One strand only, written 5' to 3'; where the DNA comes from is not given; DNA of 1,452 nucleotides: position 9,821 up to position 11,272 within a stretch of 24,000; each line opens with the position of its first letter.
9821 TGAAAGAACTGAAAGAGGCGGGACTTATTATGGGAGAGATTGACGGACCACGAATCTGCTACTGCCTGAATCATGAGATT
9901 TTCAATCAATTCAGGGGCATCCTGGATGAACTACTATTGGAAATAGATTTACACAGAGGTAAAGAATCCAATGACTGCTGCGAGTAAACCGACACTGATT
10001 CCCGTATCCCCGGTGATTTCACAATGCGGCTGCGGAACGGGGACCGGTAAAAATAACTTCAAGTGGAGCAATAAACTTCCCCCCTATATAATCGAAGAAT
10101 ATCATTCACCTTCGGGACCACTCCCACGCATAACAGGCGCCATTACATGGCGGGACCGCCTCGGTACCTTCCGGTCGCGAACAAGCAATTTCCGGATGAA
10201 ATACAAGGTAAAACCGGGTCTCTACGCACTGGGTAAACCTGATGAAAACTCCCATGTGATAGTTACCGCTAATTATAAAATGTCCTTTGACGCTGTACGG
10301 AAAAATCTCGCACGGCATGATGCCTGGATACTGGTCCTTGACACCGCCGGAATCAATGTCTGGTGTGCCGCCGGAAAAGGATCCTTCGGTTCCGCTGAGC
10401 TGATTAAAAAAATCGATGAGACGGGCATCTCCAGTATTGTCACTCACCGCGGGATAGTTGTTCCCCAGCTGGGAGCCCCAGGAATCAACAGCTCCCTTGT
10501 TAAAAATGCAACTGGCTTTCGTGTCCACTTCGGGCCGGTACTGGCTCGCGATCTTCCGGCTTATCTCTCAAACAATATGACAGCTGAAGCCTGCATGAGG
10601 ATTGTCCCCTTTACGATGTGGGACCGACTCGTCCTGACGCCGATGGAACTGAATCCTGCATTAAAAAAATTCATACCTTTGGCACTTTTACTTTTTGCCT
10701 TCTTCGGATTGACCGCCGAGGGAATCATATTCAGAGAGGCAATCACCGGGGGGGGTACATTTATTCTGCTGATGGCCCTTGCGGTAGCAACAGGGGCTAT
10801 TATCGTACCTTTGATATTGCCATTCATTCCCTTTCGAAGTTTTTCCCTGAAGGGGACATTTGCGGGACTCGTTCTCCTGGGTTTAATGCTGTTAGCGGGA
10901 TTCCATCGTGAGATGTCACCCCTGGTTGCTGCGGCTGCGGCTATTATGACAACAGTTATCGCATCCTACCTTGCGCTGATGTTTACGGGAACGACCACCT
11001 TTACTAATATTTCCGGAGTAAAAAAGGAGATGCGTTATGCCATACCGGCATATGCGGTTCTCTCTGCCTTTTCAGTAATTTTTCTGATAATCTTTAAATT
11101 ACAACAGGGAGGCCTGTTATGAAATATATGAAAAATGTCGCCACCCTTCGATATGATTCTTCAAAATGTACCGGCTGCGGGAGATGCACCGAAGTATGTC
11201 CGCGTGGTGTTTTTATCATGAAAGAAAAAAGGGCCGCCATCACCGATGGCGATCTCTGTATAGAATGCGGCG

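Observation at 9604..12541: hgcAB mercury-methylation pair inside an ArsR-led, translationally coupled four-gene operon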

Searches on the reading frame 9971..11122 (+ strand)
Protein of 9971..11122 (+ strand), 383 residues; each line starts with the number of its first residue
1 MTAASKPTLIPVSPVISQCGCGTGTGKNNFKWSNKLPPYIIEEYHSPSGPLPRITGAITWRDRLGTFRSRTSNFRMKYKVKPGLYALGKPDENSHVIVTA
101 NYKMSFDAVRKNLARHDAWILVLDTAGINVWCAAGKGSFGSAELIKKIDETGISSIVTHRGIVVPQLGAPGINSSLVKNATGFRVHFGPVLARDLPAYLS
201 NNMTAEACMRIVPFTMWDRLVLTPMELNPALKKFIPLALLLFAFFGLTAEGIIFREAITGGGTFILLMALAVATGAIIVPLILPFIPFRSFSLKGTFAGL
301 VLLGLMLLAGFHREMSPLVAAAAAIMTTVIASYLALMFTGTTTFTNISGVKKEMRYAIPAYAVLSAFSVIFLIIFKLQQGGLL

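Call 3: search_protein_families(library=pfam, proteins=[window:9971-11122:+])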
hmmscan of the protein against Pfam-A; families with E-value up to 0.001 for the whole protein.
window:9971-11122:+ (383 aa): 1 family
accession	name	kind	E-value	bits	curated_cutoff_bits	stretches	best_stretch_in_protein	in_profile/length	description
PF03599.22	CdhD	-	3.8e-13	49.4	24.8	1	77-190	265-378/387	CO dehydrogenase/acetyl-CoA synthase delta subunit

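Call 4: search_protein_families(library=ncbifam, proteins=[window:9971-11122:+])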
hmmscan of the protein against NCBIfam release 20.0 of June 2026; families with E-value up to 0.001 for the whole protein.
window:9971-11122:+ (383 aa): 3 families
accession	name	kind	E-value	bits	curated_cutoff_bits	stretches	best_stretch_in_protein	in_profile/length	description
NF040863.1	HgcA_corrinoid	equivalog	2.8e-114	381.6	275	1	52-375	2-322/325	mercury methylation corrinoid protein HgcA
NF043039.1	HgcAB_like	equivalog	3.5e-56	191.3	285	1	77-348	13-282/350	HgcAB-like fusion protein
NF003195.0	PRK04165.1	equivalog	1.7e-20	73.4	306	1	78-203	322-447/450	acetyl-CoA decarbonylase/synthase complex subunit gamma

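Call 13: find_homologous_proteins(query=window:9971-11119:+, max_evalue=1e-20)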
Query window:9971-11119:+ (383 aa): 7619 proteins with E <= 1e-20 among 8000 candidates; the best 120 are listed.
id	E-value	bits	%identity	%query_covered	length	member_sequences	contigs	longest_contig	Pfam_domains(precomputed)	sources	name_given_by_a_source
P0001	9.8e-251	849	100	100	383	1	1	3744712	PF03599.23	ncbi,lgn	-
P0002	1.1e-224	763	91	100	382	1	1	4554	PF03599.23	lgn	-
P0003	6.6e-136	471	59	100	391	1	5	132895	PF03599.23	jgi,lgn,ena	-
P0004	1.3e-135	470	58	100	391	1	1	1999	PF03599.23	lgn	-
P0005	1.0e-134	467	57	100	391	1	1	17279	PF03599.23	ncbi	-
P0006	7.1e-110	386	48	97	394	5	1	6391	PF03599.23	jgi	-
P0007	2.9e-109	384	48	99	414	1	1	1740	PF03599.23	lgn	-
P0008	3.6e-108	380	51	91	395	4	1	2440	PF03599.23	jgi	jgi:hypothetical protein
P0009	2.0e-107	378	54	85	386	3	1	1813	PF03599.23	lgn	-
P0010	3.6e-107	377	49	92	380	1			PF03599.23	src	-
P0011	6.8e-107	376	51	90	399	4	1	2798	PF03599.23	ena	-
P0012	1.4e-106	375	48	95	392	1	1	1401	PF03599.23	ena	-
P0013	2.0e-106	374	47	96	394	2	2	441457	PF03599.23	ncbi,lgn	-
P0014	4.0e-106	373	48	95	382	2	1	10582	PF03599.23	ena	-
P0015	4.4e-106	373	48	100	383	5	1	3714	PF03599.23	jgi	-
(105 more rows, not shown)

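Call 14: find_encoding_contigs(protein=window:9971-11119:+, flank=10000, max_places=6)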
Protein window:9971-11119:+ (383 aa): 1 contig read that carries it; 1 place shown.
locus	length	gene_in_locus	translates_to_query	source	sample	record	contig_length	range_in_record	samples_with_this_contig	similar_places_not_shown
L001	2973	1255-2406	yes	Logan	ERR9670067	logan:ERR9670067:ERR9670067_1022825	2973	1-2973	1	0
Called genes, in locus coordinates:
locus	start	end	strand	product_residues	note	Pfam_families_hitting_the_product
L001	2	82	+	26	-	?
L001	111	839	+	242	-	PF00072:Response_reg, PF04397:LytTR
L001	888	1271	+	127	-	PF12840:HTH_20, PF01022:HTH_5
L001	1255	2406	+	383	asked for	PF03599:CdhD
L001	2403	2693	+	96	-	PF12838:Fer4_7 (weak), PF13183:Fer4_8 (faint), PF14697:Fer4_21 (faint), PF12797:Fer4_2 (weak), PF12837:Fer4_6, PF13237:Fer4_10, PF00037:Fer4, PF13187:Fer4_9, +3 more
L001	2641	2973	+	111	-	?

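Call 16: find_related_loci(query=A1, collection=genome_contigs, flank=6000)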
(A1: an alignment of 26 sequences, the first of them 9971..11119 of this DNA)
Query A1 (383 aa) in genome_contigs; peptide patterns used: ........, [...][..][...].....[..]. (x = any residue, [..] = any of these).
600 stretches matched a pattern (row limit reached: there are more); 595 encode a relative of the query (tblastn E <= 1e-3); the best 80 are kept; 80 distinct loci.
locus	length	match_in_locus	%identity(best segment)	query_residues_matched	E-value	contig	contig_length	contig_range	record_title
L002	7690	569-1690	47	3-383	3e-111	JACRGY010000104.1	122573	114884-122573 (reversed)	MAG: Nitrospirae bacterium isolate NC_groundwater_1763_Pr3_B-0.1um_44_11 SR-2_scaffold_141_2021172, whole genome shotgun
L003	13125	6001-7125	47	17-383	9e-111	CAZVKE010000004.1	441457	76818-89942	MAG TPA_asm: uncultured Leptospiraceae bacterium isolate SRP216815_co1_157 genome assembly, contig: NODE_10_length_44145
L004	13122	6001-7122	48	3-383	6e-110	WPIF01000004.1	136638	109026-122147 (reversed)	MAG: Nitrospirae bacterium isolate X2_MetaBAT.7 scaffold_38, whole genome shotgun sequence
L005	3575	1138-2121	52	53-379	1e-111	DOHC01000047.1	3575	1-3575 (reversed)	MAG TPA_asm: Nitrospiraceae bacterium isolate UBA8922 contig_223179, whole genome shotgun sequence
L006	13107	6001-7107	49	16-383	2e-108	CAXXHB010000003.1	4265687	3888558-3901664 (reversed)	MAG: Spirochaetota bacterium isolate 9c02a98b-b84c-44b5-ab69-c94782187e37 genome assembly, contig: contig_3, whole genom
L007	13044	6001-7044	48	33-379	1e-105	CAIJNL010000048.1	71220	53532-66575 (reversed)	MAG: uncultured Nitrospiraceae bacterium isolate AlinenLipids_bin-2809 genome assembly, contig: bin-2809:48/48, whole ge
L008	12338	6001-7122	47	17-383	2e-105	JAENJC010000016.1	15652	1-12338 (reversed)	MAG: Deltaproteobacteria bacterium isolate CoA_3_bin.27 scaffold_1127, whole genome shotgun sequence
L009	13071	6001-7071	47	21-383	4e-105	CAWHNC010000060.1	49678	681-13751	MAG: Nitrospirota bacterium isolate MFD04752.bin.1.93 genome assembly, contig: contig_187939, whole genome shotgun seque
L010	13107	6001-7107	46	16-383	3e-105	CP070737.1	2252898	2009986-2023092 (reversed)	MAG: Nitrospiraceae bacterium isolate bin398 chromosome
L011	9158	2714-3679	50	59-379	7e-105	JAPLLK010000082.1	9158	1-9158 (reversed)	MAG: Nitrospirae bacterium isolate LacPavin_0920_WC70_MAG_43_14 LacPavin_0920_WC70_scaffold_292912, whole genome shotgun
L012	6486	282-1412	46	12-383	6e-105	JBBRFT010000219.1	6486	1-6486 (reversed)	MAG: Spirochaetota bacterium isolate Co_metawrap_2586 Cmw_2586_k141_16632669_length_6486_cov_7.9962, whole genome shotgu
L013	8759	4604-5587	51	53-383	1e-104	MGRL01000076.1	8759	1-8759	MAG: Deltaproteobacteria bacterium RIFCSPHIGHO2_02_FULL_43_33 rifcsphigho2_02_scaffold_39094, whole genome shotgun seque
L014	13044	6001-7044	49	37-383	4e-104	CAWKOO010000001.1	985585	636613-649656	MAG: Nitrospirota bacterium isolate MFD03726.bin.2.99 genome assembly, contig: contig_54224, whole genome shotgun sequen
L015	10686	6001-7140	45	9-383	8e-104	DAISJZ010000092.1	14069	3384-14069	MAG TPA_asm: Spirochaetota bacterium isolate CTOTU18752 NODE_3408_length_14069_cov_19.237191, whole genome shotgun seque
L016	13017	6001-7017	50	46-383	2e-103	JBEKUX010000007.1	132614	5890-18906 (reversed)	MAG: Chitinispirillaceae bacterium isolate SPRUCE 591 SPRUCE_591_7, whole genome shotgun sequence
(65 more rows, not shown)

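Call 18: list_cluster_members(proteins=[window:9971-11119:+, window:11420-12538:+, window:11357-12538:+, window:11119-11406:+, window:9604-9984:+, window:9640-9984:+, window:13573-14622:-])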
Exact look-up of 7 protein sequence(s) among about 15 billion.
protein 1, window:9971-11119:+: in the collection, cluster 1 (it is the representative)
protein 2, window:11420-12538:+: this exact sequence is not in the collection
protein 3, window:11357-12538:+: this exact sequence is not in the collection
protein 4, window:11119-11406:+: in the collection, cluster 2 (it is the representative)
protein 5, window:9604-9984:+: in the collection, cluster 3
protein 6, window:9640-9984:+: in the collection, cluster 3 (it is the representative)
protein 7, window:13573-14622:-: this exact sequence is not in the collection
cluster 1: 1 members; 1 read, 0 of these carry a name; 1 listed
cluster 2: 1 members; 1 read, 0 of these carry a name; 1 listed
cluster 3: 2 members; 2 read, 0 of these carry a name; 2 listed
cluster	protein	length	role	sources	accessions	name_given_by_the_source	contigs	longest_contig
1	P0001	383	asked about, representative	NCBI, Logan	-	-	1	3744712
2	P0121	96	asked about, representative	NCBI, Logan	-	-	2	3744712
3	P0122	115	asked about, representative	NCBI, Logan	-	-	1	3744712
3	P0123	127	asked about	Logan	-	-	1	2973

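Call 19: find_encoding_contigs(protein=P0003, flank=10000, max_places=3)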
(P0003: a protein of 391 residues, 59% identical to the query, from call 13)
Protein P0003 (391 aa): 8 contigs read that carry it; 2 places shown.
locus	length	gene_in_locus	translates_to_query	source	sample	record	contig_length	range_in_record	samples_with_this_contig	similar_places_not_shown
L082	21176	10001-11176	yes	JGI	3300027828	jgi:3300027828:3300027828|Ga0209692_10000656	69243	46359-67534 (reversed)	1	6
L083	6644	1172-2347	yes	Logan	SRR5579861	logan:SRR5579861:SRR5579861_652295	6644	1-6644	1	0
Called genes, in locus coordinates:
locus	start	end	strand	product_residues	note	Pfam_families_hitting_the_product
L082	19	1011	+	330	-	PF00487:FA_desaturase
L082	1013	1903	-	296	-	PF00730:HhH-GPD, PF00633:HHH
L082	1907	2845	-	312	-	PF01435:Peptidase_M48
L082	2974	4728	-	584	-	PF00072:Response_reg, PF00512:HisKA, PF02518:HATPase_c, PF00072:Response_reg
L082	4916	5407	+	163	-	PF00293:NUDIX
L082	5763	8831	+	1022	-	PF07695:7TMR-DISM_7TM, PF00512:HisKA, PF02518:HATPase_c, PF00072:Response_reg, PF06580:His_kinase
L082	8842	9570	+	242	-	PF00072:Response_reg, PF04397:LytTR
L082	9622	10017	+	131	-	PF01022:HTH_5, PF12840:HTH_20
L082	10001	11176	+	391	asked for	PF03599:CdhD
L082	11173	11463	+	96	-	PF13183:Fer4_8 (faint), PF14697:Fer4_21 (faint), PF12797:Fer4_2 (faint), PF00037:Fer4 (weak), PF12837:Fer4_6 (weak), PF13237:Fer4_10, PF12838:Fer4_7, PF13187:Fer4_9, +2 more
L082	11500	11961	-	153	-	PF01451:LMWPc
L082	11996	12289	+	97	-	-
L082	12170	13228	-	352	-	PF01758:SBF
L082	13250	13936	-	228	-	-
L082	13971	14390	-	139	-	PF00085:Thioredoxin, PF13098:Thioredoxin_2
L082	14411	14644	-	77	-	PF13192:Thioredoxin_3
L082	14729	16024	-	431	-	PF03773:ArsP_1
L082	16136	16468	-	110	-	PF01022:HTH_5, PF12840:HTH_20 (weak)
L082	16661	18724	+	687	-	PF07696:7TMR-DISMED2, PF07695:7TMR-DISM_7TM, PF07228:SpoIIE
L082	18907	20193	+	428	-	PF02321:OEP (weak)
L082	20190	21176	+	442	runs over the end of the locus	PF19335:HMBD, PF25917:BSH_RND (weak), PF25919:BSH_CusB, PF25973:BSH_CzcB, PF25954:Beta-barrel_RND_2, PF25967:RND-MFP_C (weak), PF25975:CzcB_C (weak), PF25989:YknX_C (weak), +1 more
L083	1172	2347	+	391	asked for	PF03599:CdhD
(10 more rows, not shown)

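Call 20: find_encoding_contigs(protein=P0005, flank=10000, max_places=3)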
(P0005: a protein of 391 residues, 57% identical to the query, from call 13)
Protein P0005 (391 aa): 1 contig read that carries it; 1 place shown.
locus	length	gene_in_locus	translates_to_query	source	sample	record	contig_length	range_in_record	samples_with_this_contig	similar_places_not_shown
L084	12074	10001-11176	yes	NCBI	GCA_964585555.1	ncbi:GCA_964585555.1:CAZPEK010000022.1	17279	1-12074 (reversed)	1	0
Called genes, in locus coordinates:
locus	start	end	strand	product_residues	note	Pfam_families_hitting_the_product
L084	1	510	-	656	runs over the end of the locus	PF07944:Beta-AFase-like_GH127_cat, PF20736:Glyco_hydro127M, PF20737:Glyco_hydro127C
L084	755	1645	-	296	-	PF00730:HhH-GPD, PF00633:HHH (weak)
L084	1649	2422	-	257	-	PF01435:Peptidase_M48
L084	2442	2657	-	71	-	-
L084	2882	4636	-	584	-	PF00072:Response_reg, PF00512:HisKA, PF02518:HATPase_c, PF00072:Response_reg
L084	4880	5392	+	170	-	PF00293:NUDIX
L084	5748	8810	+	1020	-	PF07695:7TMR-DISM_7TM, PF00512:HisKA, PF02518:HATPase_c, PF00072:Response_reg, PF06580:His_kinase, PF02518:HATPase_c (weak)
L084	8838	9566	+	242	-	PF00072:Response_reg, PF04397:LytTR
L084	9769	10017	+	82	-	PF01022:HTH_5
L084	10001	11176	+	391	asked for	PF03599:CdhD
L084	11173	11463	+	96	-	PF12838:Fer4_7 (weak), PF13183:Fer4_8 (faint), PF14697:Fer4_21 (faint), PF12837:Fer4_6 (weak), PF13237:Fer4_10, PF00037:Fer4 (weak), PF12797:Fer4_2 (faint), PF13187:Fer4_9, +2 more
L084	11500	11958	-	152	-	PF01451:LMWPc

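Call 36: search_solved_structures(query=window:9971-11119:+, max_evalue=0.01, show_alignments=2)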
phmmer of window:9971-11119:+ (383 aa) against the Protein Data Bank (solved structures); distinct sequences matched with E-value up to 0.01: 4.
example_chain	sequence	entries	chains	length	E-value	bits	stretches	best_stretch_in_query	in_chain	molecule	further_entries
2h9a_A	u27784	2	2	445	1.9e-07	33.7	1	78-198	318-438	Carbon monoxide dehydrogenase corrinoid/iron-sulfur protein, gamma subunit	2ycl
4c1n_A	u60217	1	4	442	2.1e-07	33.6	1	78-195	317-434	CARBON MONOXIDE DEHYDROGENASE CORRINOID/IRON-SULFUR PROTEIN, GAMMA SUBUNIT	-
4djd_C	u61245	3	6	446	1.4e-06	30.9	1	75-203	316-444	Corrinoid/iron-sulfur protein large subunit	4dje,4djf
9fzy_F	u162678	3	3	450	3.3e-05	26.4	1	79-166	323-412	Corrinoid iron-sulfur protein large subunit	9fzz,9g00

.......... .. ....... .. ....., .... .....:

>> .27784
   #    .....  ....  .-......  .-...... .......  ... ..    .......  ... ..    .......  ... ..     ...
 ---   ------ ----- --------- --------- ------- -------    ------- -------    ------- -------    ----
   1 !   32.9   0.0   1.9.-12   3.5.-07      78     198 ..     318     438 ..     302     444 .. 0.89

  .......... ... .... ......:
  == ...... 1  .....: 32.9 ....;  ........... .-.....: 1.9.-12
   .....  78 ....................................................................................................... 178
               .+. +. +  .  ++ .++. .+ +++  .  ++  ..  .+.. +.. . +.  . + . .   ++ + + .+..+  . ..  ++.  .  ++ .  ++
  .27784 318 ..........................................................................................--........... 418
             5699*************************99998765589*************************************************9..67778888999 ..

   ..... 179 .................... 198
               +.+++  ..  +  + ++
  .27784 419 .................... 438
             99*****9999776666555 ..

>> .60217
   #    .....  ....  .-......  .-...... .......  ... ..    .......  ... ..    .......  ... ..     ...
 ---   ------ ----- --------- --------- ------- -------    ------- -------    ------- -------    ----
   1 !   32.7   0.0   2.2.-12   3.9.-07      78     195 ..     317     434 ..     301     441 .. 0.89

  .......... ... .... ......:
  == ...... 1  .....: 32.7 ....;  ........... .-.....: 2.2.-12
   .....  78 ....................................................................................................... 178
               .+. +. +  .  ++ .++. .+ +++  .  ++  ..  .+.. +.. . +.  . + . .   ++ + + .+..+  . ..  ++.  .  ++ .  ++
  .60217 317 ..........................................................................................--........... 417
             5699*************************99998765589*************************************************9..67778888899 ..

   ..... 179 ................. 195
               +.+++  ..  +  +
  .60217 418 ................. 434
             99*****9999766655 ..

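Call 63: predict_structure(alignment_id=A1)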
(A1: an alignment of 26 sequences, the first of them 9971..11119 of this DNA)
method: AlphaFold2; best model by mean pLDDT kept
length: 383 residues; sequences in the alignment: 26
mean_pLDDT: 80.9   pTM: 0.68
mean pLDDT of the five models: 80.9, 79.7, 78.4, 78.2, 76.3
residues with pLDDT >= 90: 166; 70-90: 149; 50-70: 30; < 50: 38
segments of 3 or more residues with pLDDT < 50: 1-31, 344-346
pLDDT, mean of each block of 10 residues (from residue 1): 33 29 34 69 90 93 84 78 95 94 91 95 77 61 92 93 80 90 93 93 89 75 72 89 85 80 90 88 80 89 89 86 93 80 55 85 94 90 78
secondary structure, 60 per line:
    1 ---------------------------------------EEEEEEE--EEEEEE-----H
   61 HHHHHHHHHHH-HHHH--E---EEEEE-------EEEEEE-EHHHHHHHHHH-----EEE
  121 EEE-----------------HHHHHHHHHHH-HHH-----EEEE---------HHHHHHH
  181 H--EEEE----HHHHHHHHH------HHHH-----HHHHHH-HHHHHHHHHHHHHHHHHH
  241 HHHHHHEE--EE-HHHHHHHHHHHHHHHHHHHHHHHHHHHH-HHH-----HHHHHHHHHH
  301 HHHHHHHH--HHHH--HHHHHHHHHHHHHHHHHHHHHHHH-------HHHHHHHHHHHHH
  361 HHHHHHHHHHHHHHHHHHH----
elements in order: E40-46 E49-54 H60-71 H73-76 E83-87 E95-100 H103-112 E118-123 H141-151 E161-164 H174-181 E184-187 H192-200 H207-210 H216-221 H223-246 H254-281 H291-308 H311-314 H317-340 H348-379

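Call 65: fold_search(model_id=the predicted structure, library=pdb)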
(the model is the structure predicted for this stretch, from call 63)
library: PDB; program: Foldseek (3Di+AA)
matches with E <= 10: 247; with E <= 0.001: 6
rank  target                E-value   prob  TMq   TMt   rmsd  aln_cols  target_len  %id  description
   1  9a0b_A                6.5e-19  1.00  0.58  0.65   5.7       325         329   37  Structure determination of the HgcAB complex using metagenome sequence data, coevolution analysis, and ab initio struc (released 2020-06-12)
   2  4c1n_G                2.2e-07  1.00  0.28  0.25   2.6       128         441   25  Corrinoid protein reactivation complex with activator (released 2014-08-13)
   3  2ycl_A                5.6e-07  1.00  0.29  0.25   2.6       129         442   25  complete structure of the corrinoid,iron-sulfur protein including the N-terminal domain with a 4Fe-4S cluster (released 2011-06-08)
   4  2h9a_A                6.3e-07  1.00  0.28  0.28   2.7       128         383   25  Corrinoid Iron-Sulfur Protein (released 2006-09-26)
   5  4djd_C                6.9e-06  1.00  0.28  0.25   2.8       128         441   23  Crystal structure of folate-free corrinoid iron-sulfur protein (CFeSP) in complex with its methyltransferase (MeTr) (released 2012-03-14)
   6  9fzy_F                1.2e-05  1.00  0.27  0.24   2.8       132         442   22  Structure of carbon monoxide dehydrogenase/acetyl-CoA synthase (CODH/ACS) in complex with corrinoid iron-sulfur protei (released 2025-02-05)
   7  3lcr_A                1.2e-01  0.25  0.15  0.19  14.3       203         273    9  Thioesterase from Tautomycetin Biosynthhetic Pathway (released 2010-08-18)
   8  6wyn                  6.2e-01  0.20  0.19  0.23  11.5       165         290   11  Transition metal inhibition and structural refinement of the M. tuberculosis esterase, Rv0045c (released 2021-05-19)
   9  6wym                  7.7e-01  0.20  0.19  0.24  11.7       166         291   11  Transition metal inhibition and structural refinement of the M. tuberculosis esterase, Rv0045c (released 2021-05-19)
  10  7aih_Ak               8.1e-01  0.12  0.15  0.18  10.3       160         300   11  The Large subunit of the Kinetoplastid mitochondrial ribosome (released 2021-04-28)
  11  2huf_A                8.1e-01  0.11  0.13  0.13  13.9       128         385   11  Crystal structure of Aedes aegypti alanine glyoxylate aminotransferase (released 2006-09-26)
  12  8j2y_B                9.5e-01  0.08  0.16  0.18  14.7       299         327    9  Acidimicrobiaceae bacterium photocobilins protein, dark state (released 2024-04-10)
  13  8flj_D                1.0e+00  0.05  0.11  0.13  19.8       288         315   10  Cas1-Cas2/3 integrase and IHF bound to CRISPR leader, repeat and foreign DNA (released 2023-09-06)
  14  1oi7                  1.1e+00  0.16  0.17  0.23   8.2       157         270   11  The Crystal Structure of Succinyl-CoA synthetase alpha subunit from Thermus Thermophilus (released 2003-07-04)
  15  2o0r_B                1.2e+00  0.11  0.14  0.14  10.9       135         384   12  The three-dimensional structure of N-Succinyldiaminopimelate aminotransferase from Mycobacterium tuberculosis (released 2007-02-27)
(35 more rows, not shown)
